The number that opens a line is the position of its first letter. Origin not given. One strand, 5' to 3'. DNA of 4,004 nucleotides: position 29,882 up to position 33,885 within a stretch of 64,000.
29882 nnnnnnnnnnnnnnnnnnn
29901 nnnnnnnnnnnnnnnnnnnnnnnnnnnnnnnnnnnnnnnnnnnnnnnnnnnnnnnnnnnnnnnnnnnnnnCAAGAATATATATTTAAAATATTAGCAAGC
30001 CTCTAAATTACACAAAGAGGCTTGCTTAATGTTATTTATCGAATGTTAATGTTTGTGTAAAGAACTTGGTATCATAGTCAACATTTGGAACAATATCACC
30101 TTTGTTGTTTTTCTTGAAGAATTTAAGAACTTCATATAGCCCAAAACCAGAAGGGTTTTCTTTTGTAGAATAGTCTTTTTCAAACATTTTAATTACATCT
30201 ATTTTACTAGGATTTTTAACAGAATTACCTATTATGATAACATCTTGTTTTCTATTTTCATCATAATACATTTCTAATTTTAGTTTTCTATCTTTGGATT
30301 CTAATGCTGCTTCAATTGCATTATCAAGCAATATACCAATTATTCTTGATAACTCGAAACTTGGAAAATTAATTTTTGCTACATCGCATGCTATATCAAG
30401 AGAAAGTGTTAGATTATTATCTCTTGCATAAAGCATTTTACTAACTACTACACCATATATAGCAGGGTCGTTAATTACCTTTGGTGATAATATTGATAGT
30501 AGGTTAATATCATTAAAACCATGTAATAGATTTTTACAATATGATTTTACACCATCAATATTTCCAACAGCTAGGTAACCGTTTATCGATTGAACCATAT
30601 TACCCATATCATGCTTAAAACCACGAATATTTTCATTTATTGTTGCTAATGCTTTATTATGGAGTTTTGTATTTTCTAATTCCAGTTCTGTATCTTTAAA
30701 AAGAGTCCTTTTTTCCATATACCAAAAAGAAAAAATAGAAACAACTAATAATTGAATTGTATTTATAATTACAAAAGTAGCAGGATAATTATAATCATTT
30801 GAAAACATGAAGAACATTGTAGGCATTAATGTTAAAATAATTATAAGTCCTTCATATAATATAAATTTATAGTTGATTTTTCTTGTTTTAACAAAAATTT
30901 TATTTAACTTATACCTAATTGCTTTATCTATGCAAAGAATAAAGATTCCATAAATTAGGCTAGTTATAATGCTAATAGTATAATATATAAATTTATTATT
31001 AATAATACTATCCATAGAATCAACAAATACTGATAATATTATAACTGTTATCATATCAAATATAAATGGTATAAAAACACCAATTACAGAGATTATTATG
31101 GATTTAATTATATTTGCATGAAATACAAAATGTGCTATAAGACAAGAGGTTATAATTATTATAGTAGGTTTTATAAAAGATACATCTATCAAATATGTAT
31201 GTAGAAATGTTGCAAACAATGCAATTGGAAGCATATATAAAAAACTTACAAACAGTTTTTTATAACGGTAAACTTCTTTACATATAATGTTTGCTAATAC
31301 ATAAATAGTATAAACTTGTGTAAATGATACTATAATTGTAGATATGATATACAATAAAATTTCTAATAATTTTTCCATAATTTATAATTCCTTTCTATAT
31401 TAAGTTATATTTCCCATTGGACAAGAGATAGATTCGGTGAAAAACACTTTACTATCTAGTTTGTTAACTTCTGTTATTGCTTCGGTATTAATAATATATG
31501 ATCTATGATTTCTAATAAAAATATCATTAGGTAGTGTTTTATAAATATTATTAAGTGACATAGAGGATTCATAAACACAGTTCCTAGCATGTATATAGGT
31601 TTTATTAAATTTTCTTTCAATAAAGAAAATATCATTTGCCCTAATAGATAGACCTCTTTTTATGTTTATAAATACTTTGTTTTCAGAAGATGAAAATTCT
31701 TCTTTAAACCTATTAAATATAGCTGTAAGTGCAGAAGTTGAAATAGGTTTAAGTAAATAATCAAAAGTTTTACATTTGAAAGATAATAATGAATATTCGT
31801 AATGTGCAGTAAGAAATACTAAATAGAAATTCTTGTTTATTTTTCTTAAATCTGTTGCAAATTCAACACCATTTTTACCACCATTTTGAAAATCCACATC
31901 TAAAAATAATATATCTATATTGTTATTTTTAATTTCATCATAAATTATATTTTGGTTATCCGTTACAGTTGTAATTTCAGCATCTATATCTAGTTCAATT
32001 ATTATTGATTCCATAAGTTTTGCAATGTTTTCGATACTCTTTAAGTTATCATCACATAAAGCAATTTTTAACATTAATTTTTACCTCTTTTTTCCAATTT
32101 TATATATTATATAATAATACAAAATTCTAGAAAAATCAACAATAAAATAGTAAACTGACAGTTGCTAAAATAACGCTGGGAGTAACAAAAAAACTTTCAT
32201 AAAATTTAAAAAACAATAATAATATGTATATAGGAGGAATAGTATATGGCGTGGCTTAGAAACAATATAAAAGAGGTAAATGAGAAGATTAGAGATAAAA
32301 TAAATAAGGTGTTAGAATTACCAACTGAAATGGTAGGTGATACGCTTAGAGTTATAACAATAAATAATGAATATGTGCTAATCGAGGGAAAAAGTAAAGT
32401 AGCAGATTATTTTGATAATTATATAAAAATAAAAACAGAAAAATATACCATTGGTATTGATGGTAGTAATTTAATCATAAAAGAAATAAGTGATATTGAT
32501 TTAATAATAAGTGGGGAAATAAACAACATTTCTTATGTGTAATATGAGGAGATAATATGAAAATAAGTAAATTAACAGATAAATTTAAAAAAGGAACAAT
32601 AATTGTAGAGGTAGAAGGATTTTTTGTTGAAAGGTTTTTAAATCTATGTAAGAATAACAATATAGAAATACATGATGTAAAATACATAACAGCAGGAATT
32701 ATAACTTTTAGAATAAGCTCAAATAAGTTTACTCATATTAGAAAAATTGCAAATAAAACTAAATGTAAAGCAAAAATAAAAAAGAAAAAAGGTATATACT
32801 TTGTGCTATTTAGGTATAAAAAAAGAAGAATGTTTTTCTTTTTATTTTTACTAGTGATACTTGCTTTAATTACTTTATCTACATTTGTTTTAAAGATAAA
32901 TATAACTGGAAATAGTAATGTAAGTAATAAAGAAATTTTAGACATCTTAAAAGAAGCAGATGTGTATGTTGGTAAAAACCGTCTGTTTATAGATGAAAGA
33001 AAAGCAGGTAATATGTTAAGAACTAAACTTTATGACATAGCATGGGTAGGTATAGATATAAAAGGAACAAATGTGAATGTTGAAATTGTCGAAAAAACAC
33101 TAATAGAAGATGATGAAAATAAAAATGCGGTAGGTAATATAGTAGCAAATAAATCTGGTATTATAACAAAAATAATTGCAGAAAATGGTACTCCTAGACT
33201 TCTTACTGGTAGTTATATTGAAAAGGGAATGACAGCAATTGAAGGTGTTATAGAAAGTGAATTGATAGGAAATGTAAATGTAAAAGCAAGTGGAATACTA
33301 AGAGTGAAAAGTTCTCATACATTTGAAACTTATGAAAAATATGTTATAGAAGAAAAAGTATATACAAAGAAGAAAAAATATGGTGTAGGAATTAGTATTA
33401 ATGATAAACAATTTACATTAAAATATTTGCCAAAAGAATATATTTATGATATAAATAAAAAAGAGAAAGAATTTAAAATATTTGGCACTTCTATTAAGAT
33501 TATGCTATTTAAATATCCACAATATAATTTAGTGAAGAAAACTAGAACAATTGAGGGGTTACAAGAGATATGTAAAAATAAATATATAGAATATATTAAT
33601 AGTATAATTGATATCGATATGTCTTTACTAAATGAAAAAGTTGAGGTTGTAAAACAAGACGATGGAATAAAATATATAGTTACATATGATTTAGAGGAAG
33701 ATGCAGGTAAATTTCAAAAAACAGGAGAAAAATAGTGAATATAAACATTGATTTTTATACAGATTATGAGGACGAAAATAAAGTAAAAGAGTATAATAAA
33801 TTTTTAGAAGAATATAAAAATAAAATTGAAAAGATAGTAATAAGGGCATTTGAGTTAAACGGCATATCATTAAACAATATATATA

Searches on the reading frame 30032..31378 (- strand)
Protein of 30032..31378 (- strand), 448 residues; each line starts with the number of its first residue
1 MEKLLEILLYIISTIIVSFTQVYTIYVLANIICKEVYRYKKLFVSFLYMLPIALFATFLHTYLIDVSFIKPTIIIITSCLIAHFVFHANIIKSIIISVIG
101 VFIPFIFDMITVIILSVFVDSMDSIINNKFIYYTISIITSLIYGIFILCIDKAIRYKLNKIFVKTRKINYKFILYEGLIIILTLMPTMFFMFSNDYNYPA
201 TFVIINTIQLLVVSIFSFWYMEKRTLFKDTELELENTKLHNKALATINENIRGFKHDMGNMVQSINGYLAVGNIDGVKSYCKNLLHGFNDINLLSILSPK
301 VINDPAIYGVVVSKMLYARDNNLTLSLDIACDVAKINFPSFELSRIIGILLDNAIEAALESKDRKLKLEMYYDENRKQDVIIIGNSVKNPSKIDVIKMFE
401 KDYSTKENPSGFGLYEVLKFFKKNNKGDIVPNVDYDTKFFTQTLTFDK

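Call 6: search_protein_families(library=pfam, proteins=[window:30032-31378:-], max_evalue=1)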
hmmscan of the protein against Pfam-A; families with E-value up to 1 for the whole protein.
window:30032-31378:- (448 aa): 3 families
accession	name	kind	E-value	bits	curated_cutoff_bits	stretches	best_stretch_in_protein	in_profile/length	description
PF14501.12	HATPase_c_5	-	1.3e-10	41.6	22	1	341-446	4-101/102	GHKL domain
PF14689.11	SPOB_a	-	6.5e-05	22.9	28.1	1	239-288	4-53/62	Sensor_kinase_SpoOB-type, alpha-helical domain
PF02518.31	HATPase_c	-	0.0091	16.9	26.4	1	343-423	6-85/111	Histidine kinase-, DNA gyrase B-, and HSP90-like ATPase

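Call 7: search_protein_families(library=ncbifam, proteins=[window:30032-31378:-], max_evalue=1)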
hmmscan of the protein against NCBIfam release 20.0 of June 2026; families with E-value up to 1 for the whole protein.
window:30032-31378:- (448 aa): 4 families
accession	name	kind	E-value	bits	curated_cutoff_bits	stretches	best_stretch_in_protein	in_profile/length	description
NF046015.1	HisKinAgrCStaph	equivalog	1.6e-29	103.3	500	1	19-425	3-396/414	quorum-sensing sensor histidine kinase AgrC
NF008298.1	PRK11086.1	subfamily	4.7e-17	61.6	520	1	245-423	327-502/529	DcuS/MalK family sensor histidine kinase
NF038334.1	malate_HK_MalK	exception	4.3e-12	45.5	800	1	249-430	331-508/533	malate sensor histidine kinase MalK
NF011627.0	PRK15053.1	equivalog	8.2e-11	41.2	656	1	247-423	338-516/552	sensor histidine kinase DpiB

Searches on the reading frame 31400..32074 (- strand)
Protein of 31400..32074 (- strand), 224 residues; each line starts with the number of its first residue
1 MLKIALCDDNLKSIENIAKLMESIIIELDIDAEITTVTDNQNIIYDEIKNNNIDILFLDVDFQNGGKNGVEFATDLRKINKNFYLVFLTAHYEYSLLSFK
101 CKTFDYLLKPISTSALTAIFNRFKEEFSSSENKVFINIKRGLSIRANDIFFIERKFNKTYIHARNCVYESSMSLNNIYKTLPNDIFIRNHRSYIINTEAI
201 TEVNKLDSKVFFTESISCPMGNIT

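Call 6: search_protein_families(library=pfam, proteins=[window:31400-32074:-], max_evalue=1)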
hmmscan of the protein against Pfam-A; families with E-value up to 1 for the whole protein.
window:31400-32074:- (224 aa): 3 families
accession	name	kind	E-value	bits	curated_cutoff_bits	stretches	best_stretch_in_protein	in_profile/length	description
PF04397.21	LytTR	-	1.3e-16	61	22.6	1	143-220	5-85/98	LytTr DNA-binding domain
PF00072.30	Response_reg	-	2.1e-10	41.2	30.2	1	6-119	3-109/111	Response regulator receiver domain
PF20274.4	cREC_REC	-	0.011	16.8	27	1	40-76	20-56/88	Cyclic-phosphate processing Receiver domain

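Call 7: search_protein_families(library=ncbifam, proteins=[window:31400-32074:-], max_evalue=1)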
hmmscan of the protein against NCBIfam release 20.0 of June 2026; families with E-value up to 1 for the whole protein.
window:31400-32074:- (224 aa): 18 families
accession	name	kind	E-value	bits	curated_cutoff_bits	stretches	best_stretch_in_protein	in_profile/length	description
NF008677.0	PRK11697.1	equivalog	1.4e-18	67.1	246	1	1-208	1-208/238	two-component system response regulator BtsR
NF010684.1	PRK14084.1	equivalog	5.1e-18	65.7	375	2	45-132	39-124/254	response regulator transcription factor LytR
NF046049.1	quorum_RR_AgrA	equivalog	3.9e-13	49.5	400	1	2-218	1-228/238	quorum-sensing response regulator AgrA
NF051850.1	RespRegRprY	equivalog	1.1e-08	34.7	370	1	2-118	5-114/234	response regulator transcription factor RprY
NF041946.1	LuxO_transreg_Vib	equivalog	2.9e-05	23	800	1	16-131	7-120/463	quorum-sensing sigma-54 dependent transcriptional regulator LuxO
NF040749.1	tetrathio_RR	equivalog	9.8e-05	22.2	290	1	4-126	2-117/191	tetrathionate respiration response regulator TtrR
NF008296.0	PRK11083.1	equivalog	0.0004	19.9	273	1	14-124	9-122/228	two-component system response regulator CreB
TIGR03787.1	marine_sort_RR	equivalog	0.00087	18.9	335.7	1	39-121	31-119/227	proteobacterial dedicated sortase system response regulator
NF007403.0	PRK09935.1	equivalog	0.001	18.7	271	1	24-93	21-88/210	fimbria biosynthesis transcriptional regulator FimZ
NF008469.0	PRK11361.1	equivalog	0.001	17.9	714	1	34-125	30-121/461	acetoacetate metabolism transcriptional regulator AtoC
NF007750.0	PRK10430.1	equivalog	0.0013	18.3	262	1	4-136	4-133/239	two-component system response regulator DcuR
TIGR02154.1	PhoB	equivalog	0.0034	16.7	296.2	1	20-136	14-132/226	phosphate regulon transcriptional regulator PhoB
NF010076.0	PRK13557.1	subfamily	0.0099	14.3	631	1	16-116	426-525/540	histidine kinase famiy protein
NF051870.1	NAssimRespRegNtrX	equivalog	0.012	14.5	600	1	35-126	28-121/452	nitrogen assimilation response regulator NtrX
TIGR01387.1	cztR_silR_copR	subfamily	0.015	15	279.2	1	49-133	39-123/218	heavy metal response regulator transcription factor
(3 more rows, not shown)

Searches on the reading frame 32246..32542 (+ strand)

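Call 6: search_protein_families(library=pfam, proteins=[window:32246-32542:+], max_evalue=1)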
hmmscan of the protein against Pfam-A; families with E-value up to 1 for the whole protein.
window:32246-32542:+ (98 aa): 1 family
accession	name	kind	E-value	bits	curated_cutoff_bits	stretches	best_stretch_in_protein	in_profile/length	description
PF07873.16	YabP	-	1.2e-11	44.7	27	1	36-97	3-64/64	YabP family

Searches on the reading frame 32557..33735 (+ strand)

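Call 6: search_protein_families(library=pfam, proteins=[window:32557-33735:+], max_evalue=1)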
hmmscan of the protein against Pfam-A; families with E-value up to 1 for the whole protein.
window:32557-33735:+ (392 aa): 4 families
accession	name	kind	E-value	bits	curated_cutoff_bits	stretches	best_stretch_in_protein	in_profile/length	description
PF06898.16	YqfD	-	4.8e-83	279.6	25.2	1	10-382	2-378/379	Putative stage IV sporulation protein YqfD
PF04932.20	Wzy_C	-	0.0022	18.2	31.7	1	80-164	27-93/149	O-Antigen ligase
PF21360.3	PylC-like_N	-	0.0071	16.9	27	1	326-367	49-90/96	PylC-like, N-terminal domain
PF08478.15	POTRA_1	-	0.026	15.3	23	1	113-156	5-45/69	POTRA domain, FtsQ-type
